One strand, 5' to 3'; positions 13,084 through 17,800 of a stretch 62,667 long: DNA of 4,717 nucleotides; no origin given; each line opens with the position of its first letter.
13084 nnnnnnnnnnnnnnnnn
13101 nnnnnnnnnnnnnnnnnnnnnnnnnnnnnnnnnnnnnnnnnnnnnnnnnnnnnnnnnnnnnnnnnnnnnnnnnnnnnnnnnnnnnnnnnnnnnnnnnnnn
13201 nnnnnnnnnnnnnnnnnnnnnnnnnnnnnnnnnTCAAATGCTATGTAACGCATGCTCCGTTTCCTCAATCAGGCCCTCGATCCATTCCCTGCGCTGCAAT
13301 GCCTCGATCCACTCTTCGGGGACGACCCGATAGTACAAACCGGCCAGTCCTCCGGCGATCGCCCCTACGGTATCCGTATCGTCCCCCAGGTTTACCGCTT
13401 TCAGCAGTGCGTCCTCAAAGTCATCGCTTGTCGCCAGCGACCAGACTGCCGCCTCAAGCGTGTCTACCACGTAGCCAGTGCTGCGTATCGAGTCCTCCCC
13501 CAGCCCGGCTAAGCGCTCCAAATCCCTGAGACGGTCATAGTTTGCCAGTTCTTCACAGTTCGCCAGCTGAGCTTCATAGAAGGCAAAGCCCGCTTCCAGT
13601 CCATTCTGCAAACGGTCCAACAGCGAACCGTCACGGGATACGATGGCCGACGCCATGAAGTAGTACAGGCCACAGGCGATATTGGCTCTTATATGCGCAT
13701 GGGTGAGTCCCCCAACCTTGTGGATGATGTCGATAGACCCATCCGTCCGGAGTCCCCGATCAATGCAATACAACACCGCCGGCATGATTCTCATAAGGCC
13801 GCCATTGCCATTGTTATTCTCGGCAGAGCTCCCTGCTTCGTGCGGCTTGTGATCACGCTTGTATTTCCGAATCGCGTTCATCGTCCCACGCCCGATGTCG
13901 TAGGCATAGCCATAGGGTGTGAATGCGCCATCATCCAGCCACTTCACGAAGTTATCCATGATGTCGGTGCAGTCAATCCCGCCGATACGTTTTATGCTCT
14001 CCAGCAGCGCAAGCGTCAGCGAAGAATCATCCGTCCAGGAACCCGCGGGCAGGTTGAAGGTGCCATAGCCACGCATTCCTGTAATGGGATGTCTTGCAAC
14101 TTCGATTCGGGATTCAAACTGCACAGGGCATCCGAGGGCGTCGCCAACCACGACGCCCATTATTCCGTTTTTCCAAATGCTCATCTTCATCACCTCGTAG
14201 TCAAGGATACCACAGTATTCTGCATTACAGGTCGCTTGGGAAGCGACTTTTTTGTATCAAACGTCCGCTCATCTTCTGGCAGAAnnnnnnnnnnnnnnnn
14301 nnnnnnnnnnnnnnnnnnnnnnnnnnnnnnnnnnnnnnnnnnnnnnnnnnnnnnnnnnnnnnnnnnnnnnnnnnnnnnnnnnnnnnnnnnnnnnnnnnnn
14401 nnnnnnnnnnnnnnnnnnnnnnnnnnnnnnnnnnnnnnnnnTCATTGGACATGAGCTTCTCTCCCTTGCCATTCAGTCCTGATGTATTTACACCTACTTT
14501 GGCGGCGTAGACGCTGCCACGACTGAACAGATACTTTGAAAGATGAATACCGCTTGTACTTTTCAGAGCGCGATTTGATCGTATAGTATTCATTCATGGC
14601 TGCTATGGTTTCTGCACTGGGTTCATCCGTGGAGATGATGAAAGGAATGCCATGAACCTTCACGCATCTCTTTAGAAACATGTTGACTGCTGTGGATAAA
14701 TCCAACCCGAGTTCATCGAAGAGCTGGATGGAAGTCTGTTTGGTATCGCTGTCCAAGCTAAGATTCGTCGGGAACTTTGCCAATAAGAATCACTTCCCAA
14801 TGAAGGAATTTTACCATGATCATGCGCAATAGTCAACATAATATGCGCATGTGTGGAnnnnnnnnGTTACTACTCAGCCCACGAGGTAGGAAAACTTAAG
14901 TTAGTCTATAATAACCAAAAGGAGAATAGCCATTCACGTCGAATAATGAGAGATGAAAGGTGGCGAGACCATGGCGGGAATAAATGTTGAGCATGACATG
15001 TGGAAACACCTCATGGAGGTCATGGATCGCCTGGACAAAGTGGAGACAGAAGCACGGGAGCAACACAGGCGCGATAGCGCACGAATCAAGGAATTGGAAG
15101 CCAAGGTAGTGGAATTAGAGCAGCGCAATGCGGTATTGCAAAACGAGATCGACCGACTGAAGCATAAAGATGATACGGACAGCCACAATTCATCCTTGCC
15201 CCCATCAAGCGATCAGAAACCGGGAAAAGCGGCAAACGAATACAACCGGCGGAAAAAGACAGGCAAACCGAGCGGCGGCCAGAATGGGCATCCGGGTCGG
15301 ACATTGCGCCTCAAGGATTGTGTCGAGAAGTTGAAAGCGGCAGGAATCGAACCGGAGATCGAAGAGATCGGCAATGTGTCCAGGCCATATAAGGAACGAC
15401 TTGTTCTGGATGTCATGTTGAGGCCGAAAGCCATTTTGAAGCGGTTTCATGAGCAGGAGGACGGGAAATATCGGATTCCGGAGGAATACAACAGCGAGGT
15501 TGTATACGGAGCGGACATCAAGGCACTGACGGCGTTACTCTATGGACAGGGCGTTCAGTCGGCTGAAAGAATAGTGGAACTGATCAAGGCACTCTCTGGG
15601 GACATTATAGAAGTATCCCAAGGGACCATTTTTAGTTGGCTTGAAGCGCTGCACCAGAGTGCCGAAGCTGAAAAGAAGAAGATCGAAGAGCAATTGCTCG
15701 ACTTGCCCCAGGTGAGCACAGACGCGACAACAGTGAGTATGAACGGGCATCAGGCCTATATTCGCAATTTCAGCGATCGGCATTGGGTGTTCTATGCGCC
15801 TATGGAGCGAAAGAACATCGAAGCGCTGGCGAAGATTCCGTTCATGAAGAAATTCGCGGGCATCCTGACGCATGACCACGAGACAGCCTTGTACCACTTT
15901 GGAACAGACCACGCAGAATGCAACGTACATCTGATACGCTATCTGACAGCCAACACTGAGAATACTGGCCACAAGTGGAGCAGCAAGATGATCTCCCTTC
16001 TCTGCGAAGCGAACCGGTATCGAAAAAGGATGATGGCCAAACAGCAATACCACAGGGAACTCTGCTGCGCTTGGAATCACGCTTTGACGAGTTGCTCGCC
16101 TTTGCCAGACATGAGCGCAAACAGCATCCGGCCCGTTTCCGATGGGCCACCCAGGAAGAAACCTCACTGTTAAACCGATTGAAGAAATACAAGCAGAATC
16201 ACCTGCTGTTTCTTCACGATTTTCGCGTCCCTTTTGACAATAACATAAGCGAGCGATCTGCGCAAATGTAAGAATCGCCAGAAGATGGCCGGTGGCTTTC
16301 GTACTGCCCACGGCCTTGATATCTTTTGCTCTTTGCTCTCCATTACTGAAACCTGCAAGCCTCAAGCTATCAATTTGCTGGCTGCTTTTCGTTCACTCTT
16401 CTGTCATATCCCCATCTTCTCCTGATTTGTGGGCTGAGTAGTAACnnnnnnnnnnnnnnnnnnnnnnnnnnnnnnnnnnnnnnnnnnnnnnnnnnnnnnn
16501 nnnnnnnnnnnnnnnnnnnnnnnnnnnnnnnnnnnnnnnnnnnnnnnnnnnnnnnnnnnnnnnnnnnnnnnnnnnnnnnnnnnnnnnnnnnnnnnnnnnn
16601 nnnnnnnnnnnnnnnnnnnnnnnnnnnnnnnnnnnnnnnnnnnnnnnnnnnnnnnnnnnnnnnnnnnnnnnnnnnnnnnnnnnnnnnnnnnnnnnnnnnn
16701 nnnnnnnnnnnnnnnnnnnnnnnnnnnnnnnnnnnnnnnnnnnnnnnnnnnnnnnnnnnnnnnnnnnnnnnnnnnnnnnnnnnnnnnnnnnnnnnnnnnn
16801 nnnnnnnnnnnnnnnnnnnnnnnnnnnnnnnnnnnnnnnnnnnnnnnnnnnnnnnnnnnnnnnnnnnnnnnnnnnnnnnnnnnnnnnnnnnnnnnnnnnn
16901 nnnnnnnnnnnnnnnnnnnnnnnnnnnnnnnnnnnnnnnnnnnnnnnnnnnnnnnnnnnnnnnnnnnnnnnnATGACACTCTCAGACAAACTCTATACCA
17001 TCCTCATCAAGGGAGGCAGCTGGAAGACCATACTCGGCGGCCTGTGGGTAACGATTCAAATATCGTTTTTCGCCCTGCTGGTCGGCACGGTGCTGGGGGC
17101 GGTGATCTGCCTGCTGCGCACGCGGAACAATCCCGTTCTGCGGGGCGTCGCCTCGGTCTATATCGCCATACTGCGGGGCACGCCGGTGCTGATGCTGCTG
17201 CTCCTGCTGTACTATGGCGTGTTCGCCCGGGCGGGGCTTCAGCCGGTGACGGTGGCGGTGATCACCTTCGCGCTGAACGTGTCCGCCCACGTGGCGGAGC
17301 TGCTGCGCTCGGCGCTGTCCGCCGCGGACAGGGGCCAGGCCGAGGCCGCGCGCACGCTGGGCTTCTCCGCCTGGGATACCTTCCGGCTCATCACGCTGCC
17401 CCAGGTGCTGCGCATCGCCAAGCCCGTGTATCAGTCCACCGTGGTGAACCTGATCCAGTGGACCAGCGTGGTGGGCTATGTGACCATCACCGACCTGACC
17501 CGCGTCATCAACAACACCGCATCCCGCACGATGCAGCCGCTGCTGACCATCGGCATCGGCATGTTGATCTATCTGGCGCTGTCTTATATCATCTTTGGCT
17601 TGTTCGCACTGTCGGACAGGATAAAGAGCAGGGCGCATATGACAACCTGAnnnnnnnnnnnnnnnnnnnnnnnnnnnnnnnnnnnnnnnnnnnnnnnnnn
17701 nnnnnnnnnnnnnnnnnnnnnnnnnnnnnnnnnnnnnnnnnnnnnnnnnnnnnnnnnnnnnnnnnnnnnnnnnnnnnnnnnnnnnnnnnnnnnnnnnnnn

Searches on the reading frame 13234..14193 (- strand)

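Call 25: search_protein_families(library=pfam, proteins=[window:13234-14193:-])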
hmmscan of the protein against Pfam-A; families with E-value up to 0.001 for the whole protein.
window:13234-14193:- (319 aa): 1 family
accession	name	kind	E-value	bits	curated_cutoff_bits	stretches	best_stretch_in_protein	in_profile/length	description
PF03747.19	ADP_ribosyl_GH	-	1.9e-68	231.7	26.2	1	10-288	2-279/287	ADP-ribosylglycohydrolase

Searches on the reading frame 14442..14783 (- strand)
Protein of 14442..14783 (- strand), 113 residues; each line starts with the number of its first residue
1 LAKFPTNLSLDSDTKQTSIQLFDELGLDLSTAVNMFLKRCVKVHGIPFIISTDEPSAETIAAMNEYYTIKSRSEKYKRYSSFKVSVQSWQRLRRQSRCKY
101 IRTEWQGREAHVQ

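Call 25: search_protein_families(library=pfam, proteins=[window:14442-14783:-])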
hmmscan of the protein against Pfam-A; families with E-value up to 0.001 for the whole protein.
window:14442-14783:- (113 aa): 1 family
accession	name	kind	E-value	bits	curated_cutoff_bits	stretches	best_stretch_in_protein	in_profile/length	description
PF04221.18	RelB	-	4.4e-09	36.6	22.4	1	9-68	7-66/82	RelB antitoxin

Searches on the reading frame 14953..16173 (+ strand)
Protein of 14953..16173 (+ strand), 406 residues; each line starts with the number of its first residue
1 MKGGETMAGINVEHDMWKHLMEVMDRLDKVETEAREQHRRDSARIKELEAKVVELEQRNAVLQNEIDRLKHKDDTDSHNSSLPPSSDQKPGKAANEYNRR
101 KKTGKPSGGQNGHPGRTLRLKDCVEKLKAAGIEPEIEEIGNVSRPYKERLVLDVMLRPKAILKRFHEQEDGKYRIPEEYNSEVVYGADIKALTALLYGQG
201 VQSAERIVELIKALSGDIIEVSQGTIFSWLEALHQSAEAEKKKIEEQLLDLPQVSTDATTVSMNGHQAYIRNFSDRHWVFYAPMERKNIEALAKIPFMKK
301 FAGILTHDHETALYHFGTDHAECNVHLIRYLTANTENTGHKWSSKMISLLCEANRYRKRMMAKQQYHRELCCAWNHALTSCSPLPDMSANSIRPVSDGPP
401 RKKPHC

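Call 25: search_protein_families(library=pfam, proteins=[window:14953-16173:+])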
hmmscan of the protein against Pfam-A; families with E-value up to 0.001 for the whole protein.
window:14953-16173:+ (406 aa): 2 families
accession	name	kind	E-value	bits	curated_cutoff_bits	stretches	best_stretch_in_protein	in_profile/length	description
PF20042.4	DUF6444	-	3.2e-09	37.7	27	1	41-117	7-83/85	Family of unknown function (DUF6444)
PF03050.20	DDE_Tnp_IS66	-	2.1e-08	34.3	23.1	1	203-361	22-190/284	Transposase IS66 family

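Call 82: search_protein_families(library=ncbifam, proteins=[window:14953-16173:+])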
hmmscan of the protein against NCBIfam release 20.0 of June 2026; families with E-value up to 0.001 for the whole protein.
window:14953-16173:+ (406 aa): 1 family
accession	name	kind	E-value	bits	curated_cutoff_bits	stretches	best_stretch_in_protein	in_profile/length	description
NF033517.1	transpos_IS66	equivalog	6.1e-21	74.9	180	1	174-362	76-265/387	IS66 family transposase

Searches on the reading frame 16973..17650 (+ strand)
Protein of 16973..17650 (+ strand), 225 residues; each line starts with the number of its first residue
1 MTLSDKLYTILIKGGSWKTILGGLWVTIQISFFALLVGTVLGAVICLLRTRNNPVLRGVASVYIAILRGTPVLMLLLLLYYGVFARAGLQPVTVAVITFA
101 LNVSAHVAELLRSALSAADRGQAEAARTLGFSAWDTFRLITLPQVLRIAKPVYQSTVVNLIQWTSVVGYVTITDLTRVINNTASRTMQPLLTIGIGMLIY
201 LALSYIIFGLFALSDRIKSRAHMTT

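Call 25: search_protein_families(library=pfam, proteins=[window:16973-17650:+])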
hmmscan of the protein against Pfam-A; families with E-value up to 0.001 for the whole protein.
window:16973-17650:+ (225 aa): 1 family
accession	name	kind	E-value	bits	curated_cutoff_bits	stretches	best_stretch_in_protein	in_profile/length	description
PF00528.27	BPD_transp_1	-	9.9e-16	58.4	26.4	1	39-211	2-175/184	Binding-protein-dependent transport system inner membrane component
